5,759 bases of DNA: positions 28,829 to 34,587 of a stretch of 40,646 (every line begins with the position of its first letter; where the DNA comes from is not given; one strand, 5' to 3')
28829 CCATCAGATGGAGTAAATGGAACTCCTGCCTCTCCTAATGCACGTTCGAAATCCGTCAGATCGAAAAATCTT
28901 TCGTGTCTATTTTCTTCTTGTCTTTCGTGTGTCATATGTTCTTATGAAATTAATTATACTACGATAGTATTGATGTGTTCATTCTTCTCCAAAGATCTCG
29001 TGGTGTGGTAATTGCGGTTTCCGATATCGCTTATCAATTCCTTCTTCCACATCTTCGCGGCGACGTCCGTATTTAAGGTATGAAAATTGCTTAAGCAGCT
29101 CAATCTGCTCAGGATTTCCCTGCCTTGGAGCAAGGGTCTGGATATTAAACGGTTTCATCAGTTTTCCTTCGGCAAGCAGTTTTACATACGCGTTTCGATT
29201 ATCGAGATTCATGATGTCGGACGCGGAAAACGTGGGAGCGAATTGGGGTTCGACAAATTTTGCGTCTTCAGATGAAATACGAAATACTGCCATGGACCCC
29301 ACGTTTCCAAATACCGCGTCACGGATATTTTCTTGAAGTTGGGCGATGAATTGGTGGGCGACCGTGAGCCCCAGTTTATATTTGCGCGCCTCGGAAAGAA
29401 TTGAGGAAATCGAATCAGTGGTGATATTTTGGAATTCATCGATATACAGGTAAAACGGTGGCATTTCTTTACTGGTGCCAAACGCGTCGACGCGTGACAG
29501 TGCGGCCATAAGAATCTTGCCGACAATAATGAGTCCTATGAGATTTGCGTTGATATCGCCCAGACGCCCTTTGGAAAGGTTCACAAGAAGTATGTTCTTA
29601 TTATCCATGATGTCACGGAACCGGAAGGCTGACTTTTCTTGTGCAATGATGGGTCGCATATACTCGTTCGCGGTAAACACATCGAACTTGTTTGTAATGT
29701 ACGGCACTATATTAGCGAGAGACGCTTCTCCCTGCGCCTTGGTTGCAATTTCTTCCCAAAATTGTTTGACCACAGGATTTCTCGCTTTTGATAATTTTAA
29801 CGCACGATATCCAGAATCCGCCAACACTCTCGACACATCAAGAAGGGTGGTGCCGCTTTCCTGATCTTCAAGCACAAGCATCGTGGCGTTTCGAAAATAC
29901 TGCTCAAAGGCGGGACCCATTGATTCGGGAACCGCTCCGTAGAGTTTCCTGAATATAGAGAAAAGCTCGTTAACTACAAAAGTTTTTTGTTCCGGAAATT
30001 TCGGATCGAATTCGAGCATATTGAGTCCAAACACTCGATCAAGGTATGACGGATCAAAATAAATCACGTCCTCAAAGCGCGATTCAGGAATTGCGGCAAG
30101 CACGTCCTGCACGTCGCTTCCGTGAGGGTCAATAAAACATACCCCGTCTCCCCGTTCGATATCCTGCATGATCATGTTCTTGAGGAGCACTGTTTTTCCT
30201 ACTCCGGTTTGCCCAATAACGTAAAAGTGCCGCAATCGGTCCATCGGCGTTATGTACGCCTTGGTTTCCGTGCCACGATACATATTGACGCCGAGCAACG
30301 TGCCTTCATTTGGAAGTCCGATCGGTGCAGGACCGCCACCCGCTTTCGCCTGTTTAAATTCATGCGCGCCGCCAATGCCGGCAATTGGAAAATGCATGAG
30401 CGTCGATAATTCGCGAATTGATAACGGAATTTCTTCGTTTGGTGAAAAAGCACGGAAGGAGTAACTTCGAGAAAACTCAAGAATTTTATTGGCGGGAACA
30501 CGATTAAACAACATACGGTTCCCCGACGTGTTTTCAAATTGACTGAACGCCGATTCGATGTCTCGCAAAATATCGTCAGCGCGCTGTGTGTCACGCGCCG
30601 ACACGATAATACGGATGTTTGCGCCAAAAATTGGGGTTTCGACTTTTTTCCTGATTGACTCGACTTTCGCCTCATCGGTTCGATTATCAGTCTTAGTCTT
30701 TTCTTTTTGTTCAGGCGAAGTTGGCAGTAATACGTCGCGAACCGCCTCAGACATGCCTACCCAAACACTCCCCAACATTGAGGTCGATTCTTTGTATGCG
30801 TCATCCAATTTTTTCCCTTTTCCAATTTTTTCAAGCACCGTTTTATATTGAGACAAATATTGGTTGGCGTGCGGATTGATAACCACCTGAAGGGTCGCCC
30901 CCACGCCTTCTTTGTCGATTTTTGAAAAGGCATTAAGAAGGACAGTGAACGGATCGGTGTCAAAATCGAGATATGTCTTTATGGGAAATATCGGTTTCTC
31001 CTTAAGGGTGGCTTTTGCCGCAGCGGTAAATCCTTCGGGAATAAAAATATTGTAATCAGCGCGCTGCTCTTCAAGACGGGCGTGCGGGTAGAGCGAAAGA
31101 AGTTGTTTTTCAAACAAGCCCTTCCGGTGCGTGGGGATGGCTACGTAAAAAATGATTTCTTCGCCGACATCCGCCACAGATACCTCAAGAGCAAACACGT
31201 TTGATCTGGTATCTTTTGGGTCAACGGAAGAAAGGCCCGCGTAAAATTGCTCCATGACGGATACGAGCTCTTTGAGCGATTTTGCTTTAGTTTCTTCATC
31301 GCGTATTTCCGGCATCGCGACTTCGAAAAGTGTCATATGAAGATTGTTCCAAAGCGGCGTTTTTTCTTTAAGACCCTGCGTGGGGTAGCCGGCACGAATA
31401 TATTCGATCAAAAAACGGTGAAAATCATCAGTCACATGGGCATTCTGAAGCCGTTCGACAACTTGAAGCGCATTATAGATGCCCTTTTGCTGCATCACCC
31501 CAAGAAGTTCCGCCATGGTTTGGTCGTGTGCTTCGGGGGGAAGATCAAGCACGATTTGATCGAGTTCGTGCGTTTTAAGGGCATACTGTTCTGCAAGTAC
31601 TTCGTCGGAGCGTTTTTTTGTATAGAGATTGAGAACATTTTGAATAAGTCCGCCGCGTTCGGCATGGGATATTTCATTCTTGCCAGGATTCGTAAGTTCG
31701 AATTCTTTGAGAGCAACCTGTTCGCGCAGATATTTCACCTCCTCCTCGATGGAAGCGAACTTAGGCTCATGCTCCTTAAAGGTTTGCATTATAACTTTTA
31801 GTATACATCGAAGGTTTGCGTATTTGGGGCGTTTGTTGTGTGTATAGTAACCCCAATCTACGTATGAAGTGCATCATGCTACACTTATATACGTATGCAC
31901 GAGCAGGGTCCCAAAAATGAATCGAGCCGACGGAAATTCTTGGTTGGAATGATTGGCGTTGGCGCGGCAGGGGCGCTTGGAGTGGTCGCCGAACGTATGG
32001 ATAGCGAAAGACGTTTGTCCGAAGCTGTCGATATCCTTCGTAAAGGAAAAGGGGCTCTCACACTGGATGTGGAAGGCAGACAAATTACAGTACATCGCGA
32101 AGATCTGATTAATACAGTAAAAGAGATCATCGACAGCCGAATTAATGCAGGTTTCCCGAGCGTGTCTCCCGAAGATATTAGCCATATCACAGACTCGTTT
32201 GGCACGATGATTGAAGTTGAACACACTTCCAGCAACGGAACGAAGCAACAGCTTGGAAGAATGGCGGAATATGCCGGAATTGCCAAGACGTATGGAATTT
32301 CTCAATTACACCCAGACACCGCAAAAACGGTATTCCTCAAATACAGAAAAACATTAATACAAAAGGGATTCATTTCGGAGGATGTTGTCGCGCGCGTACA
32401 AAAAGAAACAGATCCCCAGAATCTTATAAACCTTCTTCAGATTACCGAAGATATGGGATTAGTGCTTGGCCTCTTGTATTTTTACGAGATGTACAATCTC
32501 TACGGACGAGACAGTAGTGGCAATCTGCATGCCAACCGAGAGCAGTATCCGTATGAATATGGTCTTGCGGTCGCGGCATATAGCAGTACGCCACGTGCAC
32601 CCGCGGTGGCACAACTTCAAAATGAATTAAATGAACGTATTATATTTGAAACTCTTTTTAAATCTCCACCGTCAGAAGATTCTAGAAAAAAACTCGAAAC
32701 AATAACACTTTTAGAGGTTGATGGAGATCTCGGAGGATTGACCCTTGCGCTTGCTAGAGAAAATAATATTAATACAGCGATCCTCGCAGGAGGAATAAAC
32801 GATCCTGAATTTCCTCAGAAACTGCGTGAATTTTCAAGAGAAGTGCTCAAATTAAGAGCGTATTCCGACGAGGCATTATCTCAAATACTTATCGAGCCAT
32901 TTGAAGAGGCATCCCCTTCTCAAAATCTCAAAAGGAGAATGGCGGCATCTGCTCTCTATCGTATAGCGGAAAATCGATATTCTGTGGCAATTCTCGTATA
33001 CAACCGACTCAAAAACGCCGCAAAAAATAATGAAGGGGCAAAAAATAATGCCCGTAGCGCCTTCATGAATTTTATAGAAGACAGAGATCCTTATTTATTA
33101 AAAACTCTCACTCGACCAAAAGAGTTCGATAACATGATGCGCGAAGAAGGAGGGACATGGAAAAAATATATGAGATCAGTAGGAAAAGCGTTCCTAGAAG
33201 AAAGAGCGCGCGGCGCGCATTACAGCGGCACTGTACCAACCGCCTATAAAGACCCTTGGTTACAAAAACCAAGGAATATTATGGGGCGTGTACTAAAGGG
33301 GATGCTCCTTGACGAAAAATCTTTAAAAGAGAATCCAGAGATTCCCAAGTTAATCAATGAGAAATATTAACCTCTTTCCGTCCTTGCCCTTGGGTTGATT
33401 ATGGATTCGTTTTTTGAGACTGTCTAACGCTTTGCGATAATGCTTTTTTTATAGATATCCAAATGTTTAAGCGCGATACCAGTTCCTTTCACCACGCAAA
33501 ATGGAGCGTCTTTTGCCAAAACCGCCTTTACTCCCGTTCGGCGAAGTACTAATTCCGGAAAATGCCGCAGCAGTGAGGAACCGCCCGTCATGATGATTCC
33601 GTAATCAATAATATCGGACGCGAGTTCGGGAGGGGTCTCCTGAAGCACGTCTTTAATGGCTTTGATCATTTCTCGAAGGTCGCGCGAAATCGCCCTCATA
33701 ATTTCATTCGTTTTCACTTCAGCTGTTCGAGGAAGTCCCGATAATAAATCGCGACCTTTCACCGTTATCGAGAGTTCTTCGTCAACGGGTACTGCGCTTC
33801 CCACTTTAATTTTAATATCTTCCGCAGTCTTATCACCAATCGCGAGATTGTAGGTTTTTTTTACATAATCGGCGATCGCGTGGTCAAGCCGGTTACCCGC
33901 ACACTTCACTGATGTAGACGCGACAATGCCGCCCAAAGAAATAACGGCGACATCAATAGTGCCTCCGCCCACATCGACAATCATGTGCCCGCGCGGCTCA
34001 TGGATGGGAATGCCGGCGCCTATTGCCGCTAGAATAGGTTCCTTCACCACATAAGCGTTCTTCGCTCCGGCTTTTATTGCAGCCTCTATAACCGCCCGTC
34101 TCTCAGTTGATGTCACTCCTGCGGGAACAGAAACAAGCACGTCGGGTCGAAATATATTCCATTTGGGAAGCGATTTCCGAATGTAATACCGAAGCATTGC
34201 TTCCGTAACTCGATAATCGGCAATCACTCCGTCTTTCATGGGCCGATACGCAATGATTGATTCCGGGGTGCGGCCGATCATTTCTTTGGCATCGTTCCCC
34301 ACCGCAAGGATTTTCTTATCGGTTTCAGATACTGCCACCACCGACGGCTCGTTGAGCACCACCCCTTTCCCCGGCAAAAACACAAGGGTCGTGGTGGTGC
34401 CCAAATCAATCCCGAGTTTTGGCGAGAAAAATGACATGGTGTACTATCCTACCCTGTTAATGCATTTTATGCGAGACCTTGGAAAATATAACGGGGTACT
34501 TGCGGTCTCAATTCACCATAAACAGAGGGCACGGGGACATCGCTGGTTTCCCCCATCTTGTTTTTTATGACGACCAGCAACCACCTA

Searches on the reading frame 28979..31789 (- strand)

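Call 29: search_protein_families(library=pfam, proteins=[window:28979-31789:-], max_evalue=0.001)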
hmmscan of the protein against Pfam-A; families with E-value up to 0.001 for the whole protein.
window:28979-31789:- (936 aa): 6 families
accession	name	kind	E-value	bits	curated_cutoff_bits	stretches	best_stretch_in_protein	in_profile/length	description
PF10412.15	TrwB_AAD_bind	-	1e-05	25.1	20.5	0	520-560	16-56/387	Type IV secretion-system coupling protein DNA-binding domain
PF01935.23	DUF87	-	1.1e-05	26.1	23.2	1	504-557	7-62/220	Helicase HerA, central domain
PF13401.12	AAA_22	-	3.2e-05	24.7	27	1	521-567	7-54/130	AAA domain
PF02534.20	T4SS-DNA_transf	-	3.6e-05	23.2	20.1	1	520-821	45-347/468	Type IV secretory system Conjugative DNA transfer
PF12696.13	TraG-D_C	-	5.4e-05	23.6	22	1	778-840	1-68/126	TraM recognition site of TraD and TraG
PF13191.12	AAA_16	-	0.00091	20.2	32.6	0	517-567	22-73/167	AAA ATPase domain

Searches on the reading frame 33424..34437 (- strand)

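Call 30: search_protein_families(library=pfam, proteins=[window:33424-34437:-], max_evalue=0.001)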
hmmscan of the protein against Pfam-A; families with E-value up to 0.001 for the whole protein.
window:33424-34437:- (337 aa): 4 families
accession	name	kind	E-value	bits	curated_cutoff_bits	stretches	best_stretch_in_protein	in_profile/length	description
PF06723.19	MreB_Mbl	-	3.7e-130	434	27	1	7-329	3-325/327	MreB/Mbl protein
PF00012.26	HSP70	-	4.7e-11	42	20.6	1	99-201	135-243/599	Hsp70 protein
PF00022.25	Actin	-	8.2e-11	41.6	27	1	31-195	31-190/410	Actin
PF14450.12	FtsA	-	5e-10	40.3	31.8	1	153-308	2-110/127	Cell division protein FtsA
